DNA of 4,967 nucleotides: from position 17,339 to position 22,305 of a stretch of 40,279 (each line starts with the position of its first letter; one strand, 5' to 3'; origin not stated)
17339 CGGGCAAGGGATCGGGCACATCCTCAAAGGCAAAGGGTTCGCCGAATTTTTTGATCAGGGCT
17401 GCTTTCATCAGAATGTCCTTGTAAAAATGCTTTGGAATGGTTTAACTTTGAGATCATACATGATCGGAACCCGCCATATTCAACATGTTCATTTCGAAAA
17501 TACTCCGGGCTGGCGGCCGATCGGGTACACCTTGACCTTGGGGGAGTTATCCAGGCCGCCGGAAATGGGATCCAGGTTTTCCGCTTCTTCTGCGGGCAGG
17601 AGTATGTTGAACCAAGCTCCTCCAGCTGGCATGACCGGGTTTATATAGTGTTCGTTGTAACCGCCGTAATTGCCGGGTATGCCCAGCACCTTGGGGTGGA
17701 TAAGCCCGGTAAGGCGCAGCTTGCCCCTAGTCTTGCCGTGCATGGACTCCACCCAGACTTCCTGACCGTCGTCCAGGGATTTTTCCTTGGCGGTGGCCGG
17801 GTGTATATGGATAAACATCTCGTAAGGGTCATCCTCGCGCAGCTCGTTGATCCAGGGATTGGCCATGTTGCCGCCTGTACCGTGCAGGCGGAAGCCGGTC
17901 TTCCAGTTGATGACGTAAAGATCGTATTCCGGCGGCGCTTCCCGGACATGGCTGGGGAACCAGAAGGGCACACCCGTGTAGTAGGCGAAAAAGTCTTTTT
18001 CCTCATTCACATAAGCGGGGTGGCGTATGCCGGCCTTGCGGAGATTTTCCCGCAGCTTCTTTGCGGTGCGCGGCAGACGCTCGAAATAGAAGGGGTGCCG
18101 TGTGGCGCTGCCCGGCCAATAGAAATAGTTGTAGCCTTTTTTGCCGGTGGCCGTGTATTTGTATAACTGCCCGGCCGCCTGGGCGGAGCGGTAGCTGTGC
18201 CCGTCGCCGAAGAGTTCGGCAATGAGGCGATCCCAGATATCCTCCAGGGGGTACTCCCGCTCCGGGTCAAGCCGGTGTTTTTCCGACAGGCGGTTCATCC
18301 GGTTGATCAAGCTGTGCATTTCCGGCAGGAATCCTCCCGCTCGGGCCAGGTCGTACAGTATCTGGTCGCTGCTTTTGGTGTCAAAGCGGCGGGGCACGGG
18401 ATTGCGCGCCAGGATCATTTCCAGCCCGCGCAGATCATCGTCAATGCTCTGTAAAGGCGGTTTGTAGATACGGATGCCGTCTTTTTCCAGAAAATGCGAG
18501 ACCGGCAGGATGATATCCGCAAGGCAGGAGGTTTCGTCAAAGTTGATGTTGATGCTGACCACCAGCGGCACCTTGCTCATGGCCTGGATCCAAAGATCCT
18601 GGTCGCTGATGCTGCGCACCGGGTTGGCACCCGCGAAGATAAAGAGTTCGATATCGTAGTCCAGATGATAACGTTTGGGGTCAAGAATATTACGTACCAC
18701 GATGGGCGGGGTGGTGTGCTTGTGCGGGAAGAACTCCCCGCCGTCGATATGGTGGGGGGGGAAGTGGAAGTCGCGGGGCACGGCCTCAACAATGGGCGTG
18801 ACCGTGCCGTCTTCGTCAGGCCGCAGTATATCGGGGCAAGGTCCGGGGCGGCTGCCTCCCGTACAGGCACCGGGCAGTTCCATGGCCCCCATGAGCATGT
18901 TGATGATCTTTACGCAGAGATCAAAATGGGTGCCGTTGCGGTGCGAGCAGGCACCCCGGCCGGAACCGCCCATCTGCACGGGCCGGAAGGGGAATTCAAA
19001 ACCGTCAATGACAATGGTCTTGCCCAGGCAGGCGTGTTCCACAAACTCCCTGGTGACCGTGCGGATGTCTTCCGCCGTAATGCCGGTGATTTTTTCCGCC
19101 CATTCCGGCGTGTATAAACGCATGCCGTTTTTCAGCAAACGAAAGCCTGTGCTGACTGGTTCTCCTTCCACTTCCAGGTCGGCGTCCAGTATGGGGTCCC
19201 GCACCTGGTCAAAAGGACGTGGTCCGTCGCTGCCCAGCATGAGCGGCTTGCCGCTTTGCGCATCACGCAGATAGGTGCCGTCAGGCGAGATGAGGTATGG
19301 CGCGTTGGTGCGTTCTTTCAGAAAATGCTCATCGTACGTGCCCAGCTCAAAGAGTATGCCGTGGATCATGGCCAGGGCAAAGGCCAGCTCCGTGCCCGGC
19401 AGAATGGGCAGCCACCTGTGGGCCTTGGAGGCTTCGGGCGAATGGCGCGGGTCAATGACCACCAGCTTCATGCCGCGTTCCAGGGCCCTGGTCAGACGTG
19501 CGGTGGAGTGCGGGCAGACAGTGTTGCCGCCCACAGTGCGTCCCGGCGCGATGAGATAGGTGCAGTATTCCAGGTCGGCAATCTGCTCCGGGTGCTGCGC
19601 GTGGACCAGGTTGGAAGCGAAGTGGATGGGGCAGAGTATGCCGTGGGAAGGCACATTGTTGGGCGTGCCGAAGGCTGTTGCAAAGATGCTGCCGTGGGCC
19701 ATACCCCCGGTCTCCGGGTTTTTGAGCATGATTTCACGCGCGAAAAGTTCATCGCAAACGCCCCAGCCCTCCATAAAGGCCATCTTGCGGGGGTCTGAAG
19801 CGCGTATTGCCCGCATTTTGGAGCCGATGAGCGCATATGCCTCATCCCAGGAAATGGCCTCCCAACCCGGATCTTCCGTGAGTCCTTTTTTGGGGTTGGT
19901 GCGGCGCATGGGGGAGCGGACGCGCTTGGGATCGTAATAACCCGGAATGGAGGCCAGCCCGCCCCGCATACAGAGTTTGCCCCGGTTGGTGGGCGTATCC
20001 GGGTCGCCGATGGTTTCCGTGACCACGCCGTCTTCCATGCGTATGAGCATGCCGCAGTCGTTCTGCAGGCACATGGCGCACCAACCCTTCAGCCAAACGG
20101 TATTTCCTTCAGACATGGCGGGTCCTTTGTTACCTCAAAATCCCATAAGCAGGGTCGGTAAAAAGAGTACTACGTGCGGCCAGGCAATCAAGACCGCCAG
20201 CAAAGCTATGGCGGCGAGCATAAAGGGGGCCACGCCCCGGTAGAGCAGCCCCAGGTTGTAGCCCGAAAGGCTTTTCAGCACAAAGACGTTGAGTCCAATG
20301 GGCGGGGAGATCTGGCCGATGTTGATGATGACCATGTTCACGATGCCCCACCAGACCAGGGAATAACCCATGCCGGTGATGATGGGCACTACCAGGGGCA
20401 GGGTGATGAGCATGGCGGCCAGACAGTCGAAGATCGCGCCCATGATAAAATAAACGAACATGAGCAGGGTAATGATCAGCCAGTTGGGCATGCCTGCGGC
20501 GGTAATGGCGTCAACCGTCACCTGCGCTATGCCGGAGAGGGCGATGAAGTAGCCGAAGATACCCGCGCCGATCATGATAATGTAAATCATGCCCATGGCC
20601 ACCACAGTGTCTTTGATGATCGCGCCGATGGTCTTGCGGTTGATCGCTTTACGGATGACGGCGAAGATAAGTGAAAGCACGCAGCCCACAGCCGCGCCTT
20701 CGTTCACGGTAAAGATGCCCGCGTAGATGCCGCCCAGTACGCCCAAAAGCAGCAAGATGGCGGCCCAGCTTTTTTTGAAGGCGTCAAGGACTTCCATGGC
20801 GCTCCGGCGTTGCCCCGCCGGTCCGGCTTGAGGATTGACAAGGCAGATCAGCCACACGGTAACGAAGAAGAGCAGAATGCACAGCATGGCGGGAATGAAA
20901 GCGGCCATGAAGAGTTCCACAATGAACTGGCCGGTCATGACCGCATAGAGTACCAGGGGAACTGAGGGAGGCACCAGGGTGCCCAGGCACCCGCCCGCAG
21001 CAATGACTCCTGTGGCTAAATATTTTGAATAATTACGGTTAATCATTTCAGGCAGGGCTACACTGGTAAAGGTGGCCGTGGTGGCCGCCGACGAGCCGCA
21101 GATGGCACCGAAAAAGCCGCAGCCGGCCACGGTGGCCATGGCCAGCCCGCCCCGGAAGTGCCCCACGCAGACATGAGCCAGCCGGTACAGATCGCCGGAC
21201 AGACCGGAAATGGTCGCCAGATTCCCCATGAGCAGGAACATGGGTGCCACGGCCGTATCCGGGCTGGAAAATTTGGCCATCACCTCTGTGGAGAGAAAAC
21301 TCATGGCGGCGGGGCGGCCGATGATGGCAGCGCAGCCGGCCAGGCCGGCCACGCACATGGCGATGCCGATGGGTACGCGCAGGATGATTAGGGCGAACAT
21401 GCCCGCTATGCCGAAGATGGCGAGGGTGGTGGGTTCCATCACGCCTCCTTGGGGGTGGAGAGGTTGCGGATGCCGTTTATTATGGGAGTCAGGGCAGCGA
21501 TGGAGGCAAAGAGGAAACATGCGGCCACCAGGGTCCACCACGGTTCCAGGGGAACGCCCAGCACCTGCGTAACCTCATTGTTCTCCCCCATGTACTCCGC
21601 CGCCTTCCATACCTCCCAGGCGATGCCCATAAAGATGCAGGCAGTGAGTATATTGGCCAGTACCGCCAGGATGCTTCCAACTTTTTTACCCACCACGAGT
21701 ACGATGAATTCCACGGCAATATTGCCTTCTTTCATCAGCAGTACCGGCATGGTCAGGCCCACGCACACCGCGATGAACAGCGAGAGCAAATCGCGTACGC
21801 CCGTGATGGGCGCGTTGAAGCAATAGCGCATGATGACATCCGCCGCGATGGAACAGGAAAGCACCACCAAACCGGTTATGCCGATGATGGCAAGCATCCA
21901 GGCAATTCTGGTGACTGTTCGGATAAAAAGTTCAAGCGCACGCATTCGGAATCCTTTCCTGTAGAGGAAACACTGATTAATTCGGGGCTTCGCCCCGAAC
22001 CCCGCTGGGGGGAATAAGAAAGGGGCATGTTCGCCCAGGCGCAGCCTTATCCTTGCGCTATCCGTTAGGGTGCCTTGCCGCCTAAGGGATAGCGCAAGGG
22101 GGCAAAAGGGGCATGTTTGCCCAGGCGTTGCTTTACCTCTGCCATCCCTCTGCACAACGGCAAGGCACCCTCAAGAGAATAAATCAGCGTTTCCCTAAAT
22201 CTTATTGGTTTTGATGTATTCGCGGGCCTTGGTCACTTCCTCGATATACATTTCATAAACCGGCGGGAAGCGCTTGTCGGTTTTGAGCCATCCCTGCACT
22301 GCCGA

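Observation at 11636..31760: Sigma-54/AcoR-controlled 14-gene cluster with a gene combination I cannot map to a described pathway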

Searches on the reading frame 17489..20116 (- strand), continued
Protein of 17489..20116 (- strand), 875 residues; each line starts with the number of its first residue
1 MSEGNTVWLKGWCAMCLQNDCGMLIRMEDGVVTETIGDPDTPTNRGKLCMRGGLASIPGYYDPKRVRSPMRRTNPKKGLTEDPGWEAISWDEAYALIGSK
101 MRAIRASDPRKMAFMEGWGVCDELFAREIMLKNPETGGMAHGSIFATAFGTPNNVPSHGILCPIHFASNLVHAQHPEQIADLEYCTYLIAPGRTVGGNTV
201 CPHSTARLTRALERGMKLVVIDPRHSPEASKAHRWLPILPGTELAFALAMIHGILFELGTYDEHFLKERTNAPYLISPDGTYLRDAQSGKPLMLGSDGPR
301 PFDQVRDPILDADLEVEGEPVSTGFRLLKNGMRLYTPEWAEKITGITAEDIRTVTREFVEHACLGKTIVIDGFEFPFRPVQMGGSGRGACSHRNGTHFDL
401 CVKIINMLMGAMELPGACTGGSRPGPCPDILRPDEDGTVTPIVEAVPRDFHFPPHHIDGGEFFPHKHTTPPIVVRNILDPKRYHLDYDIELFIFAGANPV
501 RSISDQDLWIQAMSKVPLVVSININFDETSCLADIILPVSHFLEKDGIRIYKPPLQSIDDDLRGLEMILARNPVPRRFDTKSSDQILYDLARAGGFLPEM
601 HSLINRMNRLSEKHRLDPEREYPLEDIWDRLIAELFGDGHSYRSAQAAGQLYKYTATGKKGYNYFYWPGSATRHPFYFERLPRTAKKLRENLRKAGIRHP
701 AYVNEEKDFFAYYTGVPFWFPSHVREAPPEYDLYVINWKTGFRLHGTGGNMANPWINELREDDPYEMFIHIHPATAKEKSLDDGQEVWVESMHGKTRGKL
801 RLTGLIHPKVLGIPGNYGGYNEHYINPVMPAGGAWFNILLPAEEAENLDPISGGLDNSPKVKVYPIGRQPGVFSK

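Call 100: search_solved_structures(query=L088:4180-4959:+, max_evalue=1e-25)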
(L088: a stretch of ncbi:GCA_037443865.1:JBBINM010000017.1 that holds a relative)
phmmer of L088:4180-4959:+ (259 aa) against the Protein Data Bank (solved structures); distinct sequences matched with E-value up to 1e-25: 212 (the best 60 are shown).
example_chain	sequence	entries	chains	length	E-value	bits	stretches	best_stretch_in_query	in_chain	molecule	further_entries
5g4k_A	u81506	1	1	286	1.5e-70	240.9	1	2-257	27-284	OXIDOREDUCTASE, SHORT CHAIN DEHYDROGENASE/REDUCTASE FAMILY PROTEIN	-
5g4k_B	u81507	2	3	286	1.5e-70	240.9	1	2-257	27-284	OXIDOREDUCTASE, SHORT CHAIN DEHYDROGENASE/REDUCTASE FAMILY PROTEIN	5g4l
1vl8_A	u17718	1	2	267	2.8e-55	190.9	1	5-258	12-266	Gluconate 5-dehydrogenase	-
4g81_D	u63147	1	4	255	1e-45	159.6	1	8-258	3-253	Putative hexonate dehydrogenase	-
4ibo_A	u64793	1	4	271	1.1e-44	156.2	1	9-256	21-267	Gluconate dehydrogenase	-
3r1i_A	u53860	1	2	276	1.4e-44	155.9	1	7-258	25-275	Short-chain type dehydrogenase/reductase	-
4hp8_A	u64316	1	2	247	2.6e-43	151.7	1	7-258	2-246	2-deoxy-D-gluconate 3-dehydrogenase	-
4j2h_A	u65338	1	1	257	2.1e-42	148.7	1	8-258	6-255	Short chain alcohol dehydrogenase-related dehydrogenase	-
5u9p_A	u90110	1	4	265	2.6e-42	148.4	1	10-258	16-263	Gluconate 5-dehydrogenase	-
3awd_A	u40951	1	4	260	2.7e-42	148.4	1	12-258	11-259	Putative polyol dehydrogenase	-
4rzh_A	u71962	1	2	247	2.7e-42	148.4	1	13-256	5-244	3-oxoacyl-[acyl-carrier protein] reductase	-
5x8h_A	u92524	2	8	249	4.6e-42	147.6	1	13-258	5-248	Short-chain dehydrogenase reductase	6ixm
4z9y_A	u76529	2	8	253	1.3e-41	146.1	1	9-258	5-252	2-deoxy-D-gluconate 3-dehydrogenase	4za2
4egf_A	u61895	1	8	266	1.9e-41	145.6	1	11-259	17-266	L-xylulose reductase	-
4ni5_A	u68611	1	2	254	6.2e-41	143.9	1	14-258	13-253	Oxidoreductase, short-chain dehydrogenase/reductase family protein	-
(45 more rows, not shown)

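Call 102: find_encoding_contigs(protein=P0027, flank=10000, max_places=1)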
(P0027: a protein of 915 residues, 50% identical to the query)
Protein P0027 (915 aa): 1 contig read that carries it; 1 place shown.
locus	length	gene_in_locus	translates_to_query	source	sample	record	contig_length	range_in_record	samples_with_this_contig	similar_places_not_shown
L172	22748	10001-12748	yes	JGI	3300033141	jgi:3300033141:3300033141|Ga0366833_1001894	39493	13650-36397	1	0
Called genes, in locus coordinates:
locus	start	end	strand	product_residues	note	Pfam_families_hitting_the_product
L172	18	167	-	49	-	-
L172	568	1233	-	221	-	PF00834:Ribul_P_3_epim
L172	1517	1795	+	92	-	-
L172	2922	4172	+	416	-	PF07690:MFS_1, PF13347:MFS_2 (weak)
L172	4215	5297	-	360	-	PF01925:TauE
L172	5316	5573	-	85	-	-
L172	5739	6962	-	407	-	PF07690:MFS_1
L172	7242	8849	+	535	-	PF00890:FAD_binding_2, PF01266:DAO (weak), PF01946:Thi4 (faint), PF03486:HI0933_like (weak), PF07992:Pyr_redox_2 (faint), PF12831:FAD_oxidored, PF02910:Succ_DH_flav_C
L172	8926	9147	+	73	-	PF12797:Fer4_2 (weak), PF13237:Fer4_10, PF00037:Fer4, PF12837:Fer4_6, PF14697:Fer4_21, PF12838:Fer4_7, PF13187:Fer4_9, PF00037:Fer4 (weak), +3 more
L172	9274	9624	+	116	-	PF00037:Fer4, PF13237:Fer4_10, PF14697:Fer4_21 (weak), PF12838:Fer4_7 (weak), PF13187:Fer4_9 (faint)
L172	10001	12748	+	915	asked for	PF04879:Molybdop_Fe4S4, PF00384:Molybdopterin, PF01568:Molydop_binding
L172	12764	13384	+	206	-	PF14697:Fer4_21 (faint), PF12838:Fer4_7, PF13247:Fer4_11, PF00037:Fer4 (weak), PF12797:Fer4_2 (weak), PF12837:Fer4_6 (weak), PF13237:Fer4_10, PF13247:Fer4_11, +2 more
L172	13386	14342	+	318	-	PF03916:NrfD, PF14589:NrfD_2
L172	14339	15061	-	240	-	PF02613:Nitrate_red_del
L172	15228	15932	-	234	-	-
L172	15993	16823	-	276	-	PF12838:Fer4_7 (faint), PF13187:Fer4_9 (faint), PF13247:Fer4_11, PF13620:CarboxypepD_reg, PF13715:CarbopepD_reg_2 (weak), PF17210:SdrD_B (weak), PF22904:NOMO1-like_2nd (weak)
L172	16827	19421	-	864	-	PF21423:AhtL-like_1st, PF00384:Molybdopterin, PF01568:Molydop_binding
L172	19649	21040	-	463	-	PF13433:Peripla_BP_5 (weak), PF13458:Peripla_BP_6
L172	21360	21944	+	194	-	PF03266:NTPase_1, PF10649:DUF2478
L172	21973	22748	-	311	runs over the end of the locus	PF05853:BKACE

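Call 105: search_solved_structures(query=L172:16827-19421:-, max_evalue=1e-30)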
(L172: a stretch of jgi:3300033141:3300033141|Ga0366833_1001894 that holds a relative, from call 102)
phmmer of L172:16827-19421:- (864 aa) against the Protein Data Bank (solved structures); distinct sequences matched with E-value up to 1e-30: 10.
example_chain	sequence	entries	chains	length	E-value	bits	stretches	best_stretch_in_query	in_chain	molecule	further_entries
4v4c_A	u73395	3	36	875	0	1144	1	11-861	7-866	Pyrogallol hydroxytransferase large subunit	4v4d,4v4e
4dmr_A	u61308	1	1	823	6.1e-70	239.4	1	51-607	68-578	DMSO REDUCTASE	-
1e18_A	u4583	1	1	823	6.7e-70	239.3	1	51-606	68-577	DMSO REDUCTASE.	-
1e60_A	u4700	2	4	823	9.5e-70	238.8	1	51-606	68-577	Dimethyl sulfoxide/trimethylamine N-oxide reductase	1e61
1dmr_A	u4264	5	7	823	1e-69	238.7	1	51-607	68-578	DMSO REDUCTASE | Dimethyl sulfoxide/trimethylamine N-oxide reductase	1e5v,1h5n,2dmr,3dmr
1dms_A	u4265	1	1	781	5e-69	236.4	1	70-861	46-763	DMSO REDUCTASE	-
1eu1_A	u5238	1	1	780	6.2e-67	229.5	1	72-437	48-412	DIMETHYL SULFOXIDE REDUCTASE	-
7l5i_A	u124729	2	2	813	9.8e-66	225.5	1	71-391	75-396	Trimethylamine-N-oxide reductase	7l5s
9h4t_A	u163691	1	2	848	1.9e-56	194.7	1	73-430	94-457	Trimethylamine-N-oxide reductase 1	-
1tmo_A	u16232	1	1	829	2.1e-45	158.2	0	70-379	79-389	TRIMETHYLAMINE N-OXIDE REDUCTASE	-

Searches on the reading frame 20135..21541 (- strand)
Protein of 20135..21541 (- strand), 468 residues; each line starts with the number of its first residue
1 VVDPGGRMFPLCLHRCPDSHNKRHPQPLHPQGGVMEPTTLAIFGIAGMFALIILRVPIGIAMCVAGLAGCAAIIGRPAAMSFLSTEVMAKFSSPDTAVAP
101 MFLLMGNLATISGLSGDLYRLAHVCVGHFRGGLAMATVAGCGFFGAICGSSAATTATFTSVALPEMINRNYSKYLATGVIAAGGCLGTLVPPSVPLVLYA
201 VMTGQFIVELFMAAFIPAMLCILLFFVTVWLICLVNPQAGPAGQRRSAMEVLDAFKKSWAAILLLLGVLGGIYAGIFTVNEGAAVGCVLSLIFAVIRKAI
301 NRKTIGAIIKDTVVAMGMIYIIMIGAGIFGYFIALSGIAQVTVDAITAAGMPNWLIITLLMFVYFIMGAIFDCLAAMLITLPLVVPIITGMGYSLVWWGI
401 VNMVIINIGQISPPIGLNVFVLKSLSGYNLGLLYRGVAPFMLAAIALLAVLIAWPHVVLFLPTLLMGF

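Call 4: search_protein_families(library=pfam, proteins=[window:20135-21541:-])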
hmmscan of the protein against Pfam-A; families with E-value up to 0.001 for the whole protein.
window:20135-21541:- (468 aa): 1 family
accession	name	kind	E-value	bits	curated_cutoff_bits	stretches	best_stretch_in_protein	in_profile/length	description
PF06808.19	DctM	-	1.6e-78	264.9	23.8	1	46-456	2-412/413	Tripartite ATP-independent periplasmic transporter, DctM component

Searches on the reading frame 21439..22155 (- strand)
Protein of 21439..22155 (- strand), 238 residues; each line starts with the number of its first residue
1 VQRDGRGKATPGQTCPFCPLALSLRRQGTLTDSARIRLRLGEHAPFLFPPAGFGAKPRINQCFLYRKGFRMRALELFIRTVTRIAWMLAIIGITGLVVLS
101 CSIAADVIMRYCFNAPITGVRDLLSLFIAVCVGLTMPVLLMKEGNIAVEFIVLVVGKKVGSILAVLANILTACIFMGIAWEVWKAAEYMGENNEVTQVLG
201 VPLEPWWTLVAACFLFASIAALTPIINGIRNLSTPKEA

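Call 4: search_protein_families(library=pfam, proteins=[window:21439-22155:-])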
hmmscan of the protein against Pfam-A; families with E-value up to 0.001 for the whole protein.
window:21439-22155:- (238 aa): 1 family
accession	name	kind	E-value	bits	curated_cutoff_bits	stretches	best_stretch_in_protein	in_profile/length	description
PF04290.18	DctQ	-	9.5e-17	61.6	28.3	1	101-230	3-131/132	Tripartite ATP-independent periplasmic transporters, DctQ component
